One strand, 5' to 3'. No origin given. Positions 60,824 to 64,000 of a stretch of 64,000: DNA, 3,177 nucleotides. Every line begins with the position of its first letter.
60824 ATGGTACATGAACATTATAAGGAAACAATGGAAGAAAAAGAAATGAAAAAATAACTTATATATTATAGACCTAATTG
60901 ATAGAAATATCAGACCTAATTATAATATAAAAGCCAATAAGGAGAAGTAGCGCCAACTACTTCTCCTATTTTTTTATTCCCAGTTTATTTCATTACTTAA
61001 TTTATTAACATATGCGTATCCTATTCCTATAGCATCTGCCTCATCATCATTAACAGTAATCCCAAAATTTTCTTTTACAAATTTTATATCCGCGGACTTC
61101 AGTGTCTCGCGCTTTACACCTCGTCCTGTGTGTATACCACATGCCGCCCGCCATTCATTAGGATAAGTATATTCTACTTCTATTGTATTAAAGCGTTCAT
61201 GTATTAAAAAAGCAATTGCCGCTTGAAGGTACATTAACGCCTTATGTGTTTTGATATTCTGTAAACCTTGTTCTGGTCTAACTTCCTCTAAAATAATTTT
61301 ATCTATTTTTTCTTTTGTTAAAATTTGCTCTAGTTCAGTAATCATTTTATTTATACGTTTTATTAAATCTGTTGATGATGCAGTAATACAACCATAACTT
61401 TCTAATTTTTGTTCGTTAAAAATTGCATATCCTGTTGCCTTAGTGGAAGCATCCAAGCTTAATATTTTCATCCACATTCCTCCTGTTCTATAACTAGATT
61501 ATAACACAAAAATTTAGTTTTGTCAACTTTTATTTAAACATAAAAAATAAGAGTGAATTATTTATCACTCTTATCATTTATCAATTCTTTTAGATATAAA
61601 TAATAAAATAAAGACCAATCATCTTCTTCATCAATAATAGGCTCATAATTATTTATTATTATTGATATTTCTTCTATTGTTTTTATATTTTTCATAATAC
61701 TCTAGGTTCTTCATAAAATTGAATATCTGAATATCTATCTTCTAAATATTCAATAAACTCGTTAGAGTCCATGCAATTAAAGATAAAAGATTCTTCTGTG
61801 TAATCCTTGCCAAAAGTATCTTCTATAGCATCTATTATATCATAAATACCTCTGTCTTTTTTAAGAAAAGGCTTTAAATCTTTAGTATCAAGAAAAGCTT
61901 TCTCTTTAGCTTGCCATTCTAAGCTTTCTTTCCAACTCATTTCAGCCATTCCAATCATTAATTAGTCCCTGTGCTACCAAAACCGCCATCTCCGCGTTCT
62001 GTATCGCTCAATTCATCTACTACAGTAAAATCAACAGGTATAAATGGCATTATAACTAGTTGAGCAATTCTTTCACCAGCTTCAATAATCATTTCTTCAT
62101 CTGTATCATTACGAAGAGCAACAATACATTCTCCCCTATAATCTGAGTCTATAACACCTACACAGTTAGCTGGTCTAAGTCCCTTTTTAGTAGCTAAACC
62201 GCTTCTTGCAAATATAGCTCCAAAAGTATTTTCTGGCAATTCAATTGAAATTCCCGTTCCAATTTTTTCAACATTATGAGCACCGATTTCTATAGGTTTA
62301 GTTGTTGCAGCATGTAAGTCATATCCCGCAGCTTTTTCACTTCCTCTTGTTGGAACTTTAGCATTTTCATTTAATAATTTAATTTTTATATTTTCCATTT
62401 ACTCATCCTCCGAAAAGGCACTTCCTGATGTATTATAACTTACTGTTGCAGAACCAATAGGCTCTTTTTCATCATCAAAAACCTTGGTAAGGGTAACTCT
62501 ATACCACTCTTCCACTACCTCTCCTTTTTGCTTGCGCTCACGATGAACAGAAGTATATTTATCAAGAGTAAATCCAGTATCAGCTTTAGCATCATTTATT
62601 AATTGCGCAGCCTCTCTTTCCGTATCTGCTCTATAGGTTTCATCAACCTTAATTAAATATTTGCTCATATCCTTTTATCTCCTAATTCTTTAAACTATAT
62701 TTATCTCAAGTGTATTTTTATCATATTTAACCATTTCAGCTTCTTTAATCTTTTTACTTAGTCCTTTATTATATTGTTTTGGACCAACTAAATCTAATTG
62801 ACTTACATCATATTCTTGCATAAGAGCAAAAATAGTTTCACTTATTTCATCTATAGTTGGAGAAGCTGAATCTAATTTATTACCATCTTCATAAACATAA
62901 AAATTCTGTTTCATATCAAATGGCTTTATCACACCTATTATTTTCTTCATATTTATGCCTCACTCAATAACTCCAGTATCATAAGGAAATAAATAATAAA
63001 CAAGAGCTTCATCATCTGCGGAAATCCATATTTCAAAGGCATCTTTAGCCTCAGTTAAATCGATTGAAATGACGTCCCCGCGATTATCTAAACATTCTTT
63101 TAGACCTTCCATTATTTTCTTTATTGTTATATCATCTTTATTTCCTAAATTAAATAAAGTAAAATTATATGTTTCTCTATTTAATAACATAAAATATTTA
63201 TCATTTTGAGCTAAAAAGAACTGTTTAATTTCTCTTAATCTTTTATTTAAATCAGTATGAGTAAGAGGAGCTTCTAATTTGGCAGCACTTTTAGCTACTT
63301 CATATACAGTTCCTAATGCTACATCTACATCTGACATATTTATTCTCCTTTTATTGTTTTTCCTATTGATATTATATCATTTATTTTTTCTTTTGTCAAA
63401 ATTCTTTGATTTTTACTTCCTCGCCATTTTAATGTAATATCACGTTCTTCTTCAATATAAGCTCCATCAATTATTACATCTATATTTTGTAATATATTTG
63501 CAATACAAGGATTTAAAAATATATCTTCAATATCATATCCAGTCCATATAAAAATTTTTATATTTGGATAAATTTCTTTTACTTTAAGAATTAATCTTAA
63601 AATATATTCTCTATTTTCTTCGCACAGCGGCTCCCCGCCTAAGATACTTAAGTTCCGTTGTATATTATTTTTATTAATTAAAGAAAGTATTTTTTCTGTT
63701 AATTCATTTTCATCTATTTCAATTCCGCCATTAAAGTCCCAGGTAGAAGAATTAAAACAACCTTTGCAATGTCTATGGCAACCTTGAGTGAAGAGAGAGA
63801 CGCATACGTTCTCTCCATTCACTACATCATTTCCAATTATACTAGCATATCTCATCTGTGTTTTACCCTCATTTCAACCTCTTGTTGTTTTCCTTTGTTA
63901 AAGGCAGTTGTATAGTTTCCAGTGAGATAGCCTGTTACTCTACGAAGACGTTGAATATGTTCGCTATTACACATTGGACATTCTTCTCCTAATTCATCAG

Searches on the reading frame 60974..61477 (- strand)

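Call 69: search_protein_families(library=pfam, proteins=[window:60974-61477:-], max_evalue=0.01)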
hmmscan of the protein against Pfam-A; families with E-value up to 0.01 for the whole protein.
window:60974-61477:- (167 aa): 1 family
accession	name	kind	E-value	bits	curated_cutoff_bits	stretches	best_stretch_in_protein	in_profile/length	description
PF02075.23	RuvC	-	5.6e-05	23.5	22.2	1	5-112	1-107/148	Crossover junction endodeoxyribonuclease RuvC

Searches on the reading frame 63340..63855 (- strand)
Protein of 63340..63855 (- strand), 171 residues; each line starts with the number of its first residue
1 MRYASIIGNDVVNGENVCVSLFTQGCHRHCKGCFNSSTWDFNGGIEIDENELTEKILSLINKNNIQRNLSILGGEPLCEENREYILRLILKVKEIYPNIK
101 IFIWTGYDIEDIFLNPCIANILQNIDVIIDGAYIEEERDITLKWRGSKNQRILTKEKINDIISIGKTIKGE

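Call 69: search_protein_families(library=pfam, proteins=[window:63340-63855:-], max_evalue=0.01)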
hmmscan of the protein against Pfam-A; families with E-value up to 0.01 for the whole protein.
window:63340-63855:- (171 aa): 3 families
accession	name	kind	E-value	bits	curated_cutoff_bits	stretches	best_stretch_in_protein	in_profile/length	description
PF13353.11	Fer4_12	-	4.4e-40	137.6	22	1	12-152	1-136/137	4Fe-4S single cluster domain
PF04055.27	Radical_SAM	-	1.9e-09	38.4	29.5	1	22-103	3-82/166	Radical SAM superfamily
PF24715.1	YxiF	-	0.005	17.3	25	1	49-139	23-114/140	YxiF protein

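Call 70: find_encoding_contigs(protein=window:63340-63855:-, flank=10000, max_places=4)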
Protein window:63340-63855:- (171 aa): 6 contigs read that carry it; 4 places shown.
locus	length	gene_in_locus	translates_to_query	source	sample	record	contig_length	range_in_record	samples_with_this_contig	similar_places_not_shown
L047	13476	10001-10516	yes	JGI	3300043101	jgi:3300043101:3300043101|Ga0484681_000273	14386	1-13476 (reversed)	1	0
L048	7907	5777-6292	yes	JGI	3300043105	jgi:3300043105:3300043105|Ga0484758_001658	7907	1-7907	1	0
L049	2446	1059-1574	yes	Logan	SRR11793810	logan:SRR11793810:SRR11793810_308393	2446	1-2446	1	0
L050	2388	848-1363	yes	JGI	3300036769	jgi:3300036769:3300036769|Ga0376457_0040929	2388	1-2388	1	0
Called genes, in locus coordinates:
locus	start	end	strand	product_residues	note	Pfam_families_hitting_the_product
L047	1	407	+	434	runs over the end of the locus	PF17768:RecJ_OB (weak)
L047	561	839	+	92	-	-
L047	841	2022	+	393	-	PF05970:PIF1 (faint), PF13086:AAA_11 (faint), PF13245:AAA_19, PF13604:AAA_30, PF01443:Viral_helicase1, PF13361:UvrD_C (faint), PF13538:UvrD_C_2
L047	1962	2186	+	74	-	-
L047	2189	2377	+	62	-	-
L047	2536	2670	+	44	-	-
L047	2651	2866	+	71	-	-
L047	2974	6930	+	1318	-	PF02811:PHP, PF07733:DNA_pol3_alpha, PF17657:DNA_pol3_finger, PF14579:HHH_6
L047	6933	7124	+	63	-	-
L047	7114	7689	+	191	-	PF00005:ABC_tran (weak), PF00625:Guanylate_kin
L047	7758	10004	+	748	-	PF03477:ATP-cone, PF13597:NRDD, PF01228:Gly_radical (weak)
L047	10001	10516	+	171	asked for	PF13353:Fer4_12, PF04055:Radical_SAM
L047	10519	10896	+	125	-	-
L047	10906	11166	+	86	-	-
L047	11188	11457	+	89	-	-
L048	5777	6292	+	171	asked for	PF13353:Fer4_12, PF04055:Radical_SAM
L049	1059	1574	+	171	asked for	PF13353:Fer4_12, PF04055:Radical_SAM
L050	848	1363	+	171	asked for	PF13353:Fer4_12, PF04055:Radical_SAM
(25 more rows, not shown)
